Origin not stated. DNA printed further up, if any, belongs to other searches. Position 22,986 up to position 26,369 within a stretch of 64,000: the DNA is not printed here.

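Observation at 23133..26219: Stand-alone 1,028-aa SIR2-domain protein in an AT-rich islet: candidate single-gene NAD+-depleting anti-phage system with an unassignable C-terminal sensor region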

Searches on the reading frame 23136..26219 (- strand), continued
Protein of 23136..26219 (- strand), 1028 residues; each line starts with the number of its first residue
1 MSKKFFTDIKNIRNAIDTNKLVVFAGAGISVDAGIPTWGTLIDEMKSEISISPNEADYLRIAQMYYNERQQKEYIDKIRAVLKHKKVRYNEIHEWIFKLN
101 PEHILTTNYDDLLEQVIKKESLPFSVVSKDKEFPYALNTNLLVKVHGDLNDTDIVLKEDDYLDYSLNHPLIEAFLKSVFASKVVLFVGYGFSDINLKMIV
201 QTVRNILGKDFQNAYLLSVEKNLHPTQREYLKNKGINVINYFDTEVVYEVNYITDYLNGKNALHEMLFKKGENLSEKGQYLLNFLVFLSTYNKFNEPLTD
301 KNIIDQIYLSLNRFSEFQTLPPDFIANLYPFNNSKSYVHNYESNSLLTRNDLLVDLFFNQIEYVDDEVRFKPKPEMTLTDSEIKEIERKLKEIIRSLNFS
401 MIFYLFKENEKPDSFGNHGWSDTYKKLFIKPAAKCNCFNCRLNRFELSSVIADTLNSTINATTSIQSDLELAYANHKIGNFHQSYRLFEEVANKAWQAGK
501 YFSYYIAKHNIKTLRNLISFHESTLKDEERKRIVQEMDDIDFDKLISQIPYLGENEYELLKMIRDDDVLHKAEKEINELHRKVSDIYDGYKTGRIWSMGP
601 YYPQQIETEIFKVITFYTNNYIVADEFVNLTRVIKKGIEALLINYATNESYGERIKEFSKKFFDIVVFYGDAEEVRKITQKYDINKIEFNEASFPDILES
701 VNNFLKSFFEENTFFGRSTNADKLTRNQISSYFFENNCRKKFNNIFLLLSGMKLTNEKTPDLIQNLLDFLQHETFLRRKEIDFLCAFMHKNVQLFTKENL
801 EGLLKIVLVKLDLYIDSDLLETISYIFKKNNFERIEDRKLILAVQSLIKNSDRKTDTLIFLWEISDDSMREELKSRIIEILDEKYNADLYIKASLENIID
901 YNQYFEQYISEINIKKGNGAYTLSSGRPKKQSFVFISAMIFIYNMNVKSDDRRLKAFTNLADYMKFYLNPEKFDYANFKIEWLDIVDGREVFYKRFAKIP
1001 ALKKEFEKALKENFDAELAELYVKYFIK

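Call 13: search_solved_structures(query=A2, max_evalue=1, show_alignments=1)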
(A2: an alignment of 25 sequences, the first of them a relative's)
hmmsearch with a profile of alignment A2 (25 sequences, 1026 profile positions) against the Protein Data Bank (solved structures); distinct sequences matched with E-value up to 1: 20.
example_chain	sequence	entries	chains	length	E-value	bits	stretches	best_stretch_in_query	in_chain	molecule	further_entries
8wkt_A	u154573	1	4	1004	7.7e-65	222.8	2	6-263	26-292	SIR2-like domain-containing protein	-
8k98_C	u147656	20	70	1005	7.7e-65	222.8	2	6-263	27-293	a protein | SIR2-like domain-containing protein | SIR2 family protein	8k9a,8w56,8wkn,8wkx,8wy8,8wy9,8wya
8wks_A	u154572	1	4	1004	3.1e-63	217.4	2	6-263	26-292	SIR2-like domain-containing protein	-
8wyb_A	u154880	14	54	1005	3.2e-63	217.4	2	6-263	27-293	SIR2-like domain-containing protein | DSR2 H171A | DSR2(H171A)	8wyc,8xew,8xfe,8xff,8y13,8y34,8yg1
8wfn_A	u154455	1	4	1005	4.1e-62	213.7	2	6-263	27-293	SIR2-like domain-containing protein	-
6lhx_A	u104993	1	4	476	4.9e-25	91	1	15-217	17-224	ThsA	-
8bto_A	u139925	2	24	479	7.9e-24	87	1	15-217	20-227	NAD(+) hydrolase ThsA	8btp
7uxt_B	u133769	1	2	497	2.5e-22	82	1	9-209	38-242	USG protein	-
8zsf_D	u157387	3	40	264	7.5e-18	67.2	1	20-200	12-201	Sir2 family NAD-dependent protein deacetylase | KomC, SIR2 domain protein, NADase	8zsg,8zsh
9xvc_H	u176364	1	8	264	2.9e-16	62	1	20-200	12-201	KomC(H146N), a SIR2-domain NADase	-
8zsi_E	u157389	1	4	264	3e-16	61.9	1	20-200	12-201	Sir2 family NAD-dependent protein deacetylase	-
8wc0_A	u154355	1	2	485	5.6e-16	61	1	22-201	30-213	NAD(+) hydrolase ThsA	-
8ygo_A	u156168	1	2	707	5.5e-12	47.8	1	454-1025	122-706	SIR2-like domain-containing protein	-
8ygk_A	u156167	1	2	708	5.6e-12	47.8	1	454-1025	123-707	SIR2-like domain-containing protein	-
9v0g_E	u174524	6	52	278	1.3e-10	43.3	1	91-200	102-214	NAD-dependent protein deacetylase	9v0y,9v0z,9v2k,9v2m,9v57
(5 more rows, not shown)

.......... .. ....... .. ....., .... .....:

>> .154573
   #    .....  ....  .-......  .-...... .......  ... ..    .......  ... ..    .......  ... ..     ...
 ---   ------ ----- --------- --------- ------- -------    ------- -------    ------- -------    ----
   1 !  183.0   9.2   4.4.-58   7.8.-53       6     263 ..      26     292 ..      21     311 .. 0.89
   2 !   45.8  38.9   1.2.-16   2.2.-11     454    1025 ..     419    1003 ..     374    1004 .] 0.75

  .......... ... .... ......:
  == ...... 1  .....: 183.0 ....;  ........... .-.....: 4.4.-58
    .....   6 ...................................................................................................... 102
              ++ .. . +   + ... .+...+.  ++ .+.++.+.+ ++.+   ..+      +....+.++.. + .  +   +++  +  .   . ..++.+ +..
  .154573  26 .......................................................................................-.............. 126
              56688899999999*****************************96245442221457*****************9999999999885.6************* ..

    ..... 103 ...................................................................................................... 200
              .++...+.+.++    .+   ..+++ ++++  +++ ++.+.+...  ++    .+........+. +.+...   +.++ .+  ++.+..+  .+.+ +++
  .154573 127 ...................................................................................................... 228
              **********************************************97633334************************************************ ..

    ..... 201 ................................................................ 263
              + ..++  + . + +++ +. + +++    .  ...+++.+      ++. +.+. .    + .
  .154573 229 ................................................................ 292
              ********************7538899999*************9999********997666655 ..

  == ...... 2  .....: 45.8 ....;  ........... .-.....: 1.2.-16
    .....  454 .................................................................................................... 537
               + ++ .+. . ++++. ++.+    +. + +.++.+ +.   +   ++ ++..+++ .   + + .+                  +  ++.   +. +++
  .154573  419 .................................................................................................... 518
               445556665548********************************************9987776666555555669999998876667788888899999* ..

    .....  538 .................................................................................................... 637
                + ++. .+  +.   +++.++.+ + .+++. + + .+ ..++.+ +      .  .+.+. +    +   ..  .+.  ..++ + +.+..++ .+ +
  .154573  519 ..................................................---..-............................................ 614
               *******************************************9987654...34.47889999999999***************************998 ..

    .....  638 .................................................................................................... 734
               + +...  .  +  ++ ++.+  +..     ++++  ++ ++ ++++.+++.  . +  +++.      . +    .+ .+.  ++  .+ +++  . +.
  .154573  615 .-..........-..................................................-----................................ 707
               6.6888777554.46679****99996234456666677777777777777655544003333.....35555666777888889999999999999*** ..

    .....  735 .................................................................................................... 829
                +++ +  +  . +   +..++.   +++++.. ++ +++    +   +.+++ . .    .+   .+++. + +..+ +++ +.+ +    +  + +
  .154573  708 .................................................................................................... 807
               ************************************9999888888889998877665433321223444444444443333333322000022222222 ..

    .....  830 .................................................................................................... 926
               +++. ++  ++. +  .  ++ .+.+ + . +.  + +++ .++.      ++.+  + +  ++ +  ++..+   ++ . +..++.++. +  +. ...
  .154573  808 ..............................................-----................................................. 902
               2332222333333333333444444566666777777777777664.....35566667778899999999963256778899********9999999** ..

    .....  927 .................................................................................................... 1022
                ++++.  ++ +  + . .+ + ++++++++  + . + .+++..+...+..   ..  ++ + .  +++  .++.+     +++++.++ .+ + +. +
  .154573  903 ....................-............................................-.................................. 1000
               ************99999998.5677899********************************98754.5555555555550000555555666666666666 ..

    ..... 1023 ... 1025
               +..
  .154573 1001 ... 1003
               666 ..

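Call 19: find_encoding_contigs(protein=P0006, flank=10000, max_places=3)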
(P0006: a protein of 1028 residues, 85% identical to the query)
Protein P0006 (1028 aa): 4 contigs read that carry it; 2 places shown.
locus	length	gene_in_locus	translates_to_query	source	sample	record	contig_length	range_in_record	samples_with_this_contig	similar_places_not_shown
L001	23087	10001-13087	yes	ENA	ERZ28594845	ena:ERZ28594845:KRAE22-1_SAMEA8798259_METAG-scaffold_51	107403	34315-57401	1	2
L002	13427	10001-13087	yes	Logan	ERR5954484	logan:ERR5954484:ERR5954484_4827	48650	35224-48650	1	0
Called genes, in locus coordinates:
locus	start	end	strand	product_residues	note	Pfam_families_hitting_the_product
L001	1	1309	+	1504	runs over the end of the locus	PF00270:DEAD, PF00271:Helicase_C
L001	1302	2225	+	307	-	-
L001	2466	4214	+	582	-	-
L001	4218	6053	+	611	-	PF04851:ResIII (weak), PF13086:AAA_11, PF13245:AAA_19, PF13604:AAA_30, PF01443:Viral_helicase1 (faint), PF05127:NAT10_TcmA_helicase, PF13086:AAA_11, PF13087:AAA_12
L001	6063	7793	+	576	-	-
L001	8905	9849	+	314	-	PF04471:Mrr_cat (weak)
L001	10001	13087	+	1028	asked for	PF13289:SIR2_2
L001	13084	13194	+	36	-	-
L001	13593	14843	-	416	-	PF17293:Arm-DNA-bind_5 (weak), PF00589:Phage_integrase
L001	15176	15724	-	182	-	PF00188:CAP (weak)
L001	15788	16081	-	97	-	-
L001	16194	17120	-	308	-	PF26696:PTL_trimer, PF09603:Fib_succ_major (faint)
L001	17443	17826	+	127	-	-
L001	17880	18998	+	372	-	PF25919:BSH_CusB (faint), PF00364:Biotin_lipoyl (faint), PF25917:BSH_RND, PF25973:BSH_CzcB (faint), PF25876:HH_MFP_RND (weak), PF25944:Beta-barrel_RND, PF25967:RND-MFP_C, PF25989:YknX_C (weak)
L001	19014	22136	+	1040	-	PF00873:ACR_tran, PF03176:MMPL, PF02355:SecD_SecF_C (weak)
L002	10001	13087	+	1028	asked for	PF13289:SIR2_2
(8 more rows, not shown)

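Call 20: find_encoding_contigs(protein=P0005, flank=10000, max_places=3)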
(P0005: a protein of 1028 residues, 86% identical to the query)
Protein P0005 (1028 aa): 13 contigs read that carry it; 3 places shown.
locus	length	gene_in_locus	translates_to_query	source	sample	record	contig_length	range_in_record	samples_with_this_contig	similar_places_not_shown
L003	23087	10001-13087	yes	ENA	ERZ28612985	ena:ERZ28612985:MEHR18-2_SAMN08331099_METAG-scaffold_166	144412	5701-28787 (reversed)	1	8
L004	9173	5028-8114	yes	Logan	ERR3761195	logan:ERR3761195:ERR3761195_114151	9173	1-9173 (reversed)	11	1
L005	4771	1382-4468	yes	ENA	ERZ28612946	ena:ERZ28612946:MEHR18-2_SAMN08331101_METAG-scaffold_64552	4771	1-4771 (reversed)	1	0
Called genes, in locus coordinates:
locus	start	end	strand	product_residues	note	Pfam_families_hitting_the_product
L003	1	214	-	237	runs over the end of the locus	PF04397:LytTR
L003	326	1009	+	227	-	PF00072:Response_reg (weak)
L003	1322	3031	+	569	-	PF27114:Phage_tail_beta (weak), PF12708:Pect-lyase_RHGA_epim (weak)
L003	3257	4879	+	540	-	PF17164:DUF5122 (faint), PF18962:Por_Secre_tail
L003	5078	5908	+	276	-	-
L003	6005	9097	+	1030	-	PF00082:Peptidase_S8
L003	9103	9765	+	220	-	PF18962:Por_Secre_tail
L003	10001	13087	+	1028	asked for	PF13289:SIR2_2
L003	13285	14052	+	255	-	PF11185:DUF2971 (weak)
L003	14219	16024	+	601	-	PF02463:SMC_N, PF11398:DUF2813, PF13175:AAA_15, PF13476:AAA_23, PF13555:AAA_29 (faint), PF13304:AAA_21, PF20469:OLD-like_TOPRIM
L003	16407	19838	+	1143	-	PF05593:RHS_repeat (faint)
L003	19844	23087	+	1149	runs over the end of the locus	PF20041:DUF6443, PF05593:RHS_repeat (faint), PF14220:DUF4329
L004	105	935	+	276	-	-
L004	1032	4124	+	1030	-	PF00082:Peptidase_S8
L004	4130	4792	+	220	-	PF18962:Por_Secre_tail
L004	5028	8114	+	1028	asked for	PF13289:SIR2_2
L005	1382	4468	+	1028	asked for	PF13289:SIR2_2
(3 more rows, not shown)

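Call 34: predict_structure(alignment_id=A2)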
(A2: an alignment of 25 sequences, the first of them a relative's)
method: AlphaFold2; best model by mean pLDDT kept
length: 1028 residues; sequences in the alignment: 25
mean_pLDDT: 83.2   pTM: 0.75
mean pLDDT of the five models: 83.2, 82.0, 80.8, 80.5, 76.0
residues with pLDDT >= 90: 470; 70-90: 396; 50-70: 98; < 50: 64
segments of 3 or more residues with pLDDT < 50: 108-168
pLDDT, mean of each block of 10 residues (from residue 1): 82 84 73 66 77 69 70 69 58 80 59 43 37 43 33 30 42 61 80 68 65 83 81 84 72 91 90 84 92 89 94 93 94 89 89 94 86 88 94 93 92 85 88 83 94 92 92 95 96 94 96 91 85 91 85 88 94 96 90 72 93 93 90 96 91 91 95 93 89 93 96 86 92 93 95 84 95 89 92 93 86 70 92 90 75 69 91 91 89 91 93 86 80 87 89 89 91 89 84 87 86 80 68
secondary structure, 60 per line:
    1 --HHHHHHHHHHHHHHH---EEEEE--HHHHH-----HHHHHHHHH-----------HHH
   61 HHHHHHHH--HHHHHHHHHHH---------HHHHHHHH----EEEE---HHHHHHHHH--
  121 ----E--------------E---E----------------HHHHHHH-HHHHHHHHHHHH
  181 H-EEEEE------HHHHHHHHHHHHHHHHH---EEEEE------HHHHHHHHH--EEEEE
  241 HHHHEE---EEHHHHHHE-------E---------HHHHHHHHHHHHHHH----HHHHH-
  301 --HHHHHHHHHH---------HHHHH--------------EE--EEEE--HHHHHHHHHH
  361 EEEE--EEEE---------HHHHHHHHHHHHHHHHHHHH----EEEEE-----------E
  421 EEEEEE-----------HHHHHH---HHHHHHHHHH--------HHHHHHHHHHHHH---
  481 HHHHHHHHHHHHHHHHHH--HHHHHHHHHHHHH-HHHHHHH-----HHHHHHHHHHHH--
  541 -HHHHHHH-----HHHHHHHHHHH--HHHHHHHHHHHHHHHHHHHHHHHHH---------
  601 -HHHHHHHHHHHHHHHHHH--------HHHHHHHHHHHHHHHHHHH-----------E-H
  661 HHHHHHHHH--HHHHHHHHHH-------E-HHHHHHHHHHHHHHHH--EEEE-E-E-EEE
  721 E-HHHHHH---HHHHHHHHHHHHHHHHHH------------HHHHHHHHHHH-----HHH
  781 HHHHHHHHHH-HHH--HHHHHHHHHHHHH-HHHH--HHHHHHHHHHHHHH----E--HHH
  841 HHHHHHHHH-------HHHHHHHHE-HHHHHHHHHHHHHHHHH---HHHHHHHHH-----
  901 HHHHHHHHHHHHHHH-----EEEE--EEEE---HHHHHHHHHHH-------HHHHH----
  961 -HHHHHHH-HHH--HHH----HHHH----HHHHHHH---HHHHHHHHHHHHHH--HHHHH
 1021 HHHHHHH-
elements in order (helices of 4 or more, strands of 3 or more residues): H3-17 E21-25 H28-32 H38-46 H58-68 H71-81 H91-98 E103-106 H110-118 H161-167 H169-181 E183-187 H194-210 E214-218 H225-233 E236-240 H241-244 H252-257 H276-290 H295-299 H303-312 H322-326 E345-348 H351-360 E361-364 E367-370 H380-399 E404-408 E420-426 H438-443 H447-456 H465-477 H481-498 H501-513 H515-521 H527-538 H542-548 H554-564 H567-591 H602-619 H628-646 H660-669 H672-681 H691-706 E709-712 E718-721 H723-728 H732-749 H762-772 H778-790 H797-809 H811-814 H817-830 H838-849 H857-864 H867-883 H887-895 H901-915 E921-924 E927-930 H934-944 H952-956 H962-968 H982-985 H990-996 H1000-1013 H1016-1027

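Call 37: fold_search(model_id=the predicted structure, library=pdb)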
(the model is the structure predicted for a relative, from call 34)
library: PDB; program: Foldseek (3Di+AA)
matches with E <= 10: 900; with E <= 0.001: 81
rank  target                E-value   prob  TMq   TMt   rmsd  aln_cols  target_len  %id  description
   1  8wye_A                2.6e-24  1.00  0.60  0.64   9.9      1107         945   18  Cryo-EM structure of DSR2-DSAD1 (partial) complex (released 2024-04-10)
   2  8wyd_C                1.1e-23  1.00  0.63  0.67   9.0      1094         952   19  Cryo-EM structure of DSR2-DSAD1 complex (released 2024-04-10)
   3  8wyd_A                2.0e-23  1.00  0.61  0.65   9.2      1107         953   18  Cryo-EM structure of DSR2-DSAD1 complex (released 2024-04-10)
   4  8k9a_C                6.8e-23  1.00  0.61  0.64   9.4      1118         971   16  Cryo-EM structure of DSR2-DSAD1 state 2 (released 2024-05-01)
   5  8wkn_B                1.3e-22  1.00  0.64  0.67   8.7      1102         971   18  Cryo-EM structure of DSR2-DSAD1 (released 2024-05-01)
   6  8w56_B                2.0e-22  1.00  0.63  0.66   8.3      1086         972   18  Cryo-EM structure of DSR2-DSAD1 state 1 (released 2024-05-01)
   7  8k9a_B                3.0e-22  1.00  0.64  0.67   7.9      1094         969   17  Cryo-EM structure of DSR2-DSAD1 state 2 (released 2024-05-01)
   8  8wyb_C                3.4e-22  1.00  0.61  0.66   9.3      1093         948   18  Cryo-EM structure of DSR2 (H171A)-tube-NAD+ complex (released 2024-04-10)
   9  8y3m_A                3.7e-22  1.00  0.65  0.69   8.2      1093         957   18  Cryo-EM structure of DSR2-DSAD1 complex (cross-linked) (released 2024-09-11)
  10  8wy9_A                3.7e-22  1.00  0.62  0.67   9.0      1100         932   18  Cryo-EM structure of DSR2 apo (partial) complex (released 2024-04-10)
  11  8k9a_A                3.8e-22  1.00  0.64  0.67   8.5      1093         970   17  Cryo-EM structure of DSR2-DSAD1 state 2 (released 2024-05-01)
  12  8ykf_B                5.5e-22  1.00  0.62  0.63   9.3      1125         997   18  The DSR2-DSAD1 complex with DSAD1 on the opposite sides (released 2024-08-14)
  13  8wyd_B                7.2e-22  1.00  0.62  0.67   8.9      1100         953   17  Cryo-EM structure of DSR2-DSAD1 complex (released 2024-04-10)
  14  8y3m_B                7.8e-22  1.00  0.64  0.68   8.3      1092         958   18  Cryo-EM structure of DSR2-DSAD1 complex (cross-linked) (released 2024-09-11)
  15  8zc9_B                9.2e-22  1.00  0.60  0.63   9.1      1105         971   17  The Cryo-EM structure of DSR2-Tail tube-NAD+ complex (released 2024-09-11)
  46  8ygo_A                2.4e-10  1.00  0.45  0.63   8.4       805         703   14  The complex by DSR2-CTD-SPR with NAD (released 2025-03-05)
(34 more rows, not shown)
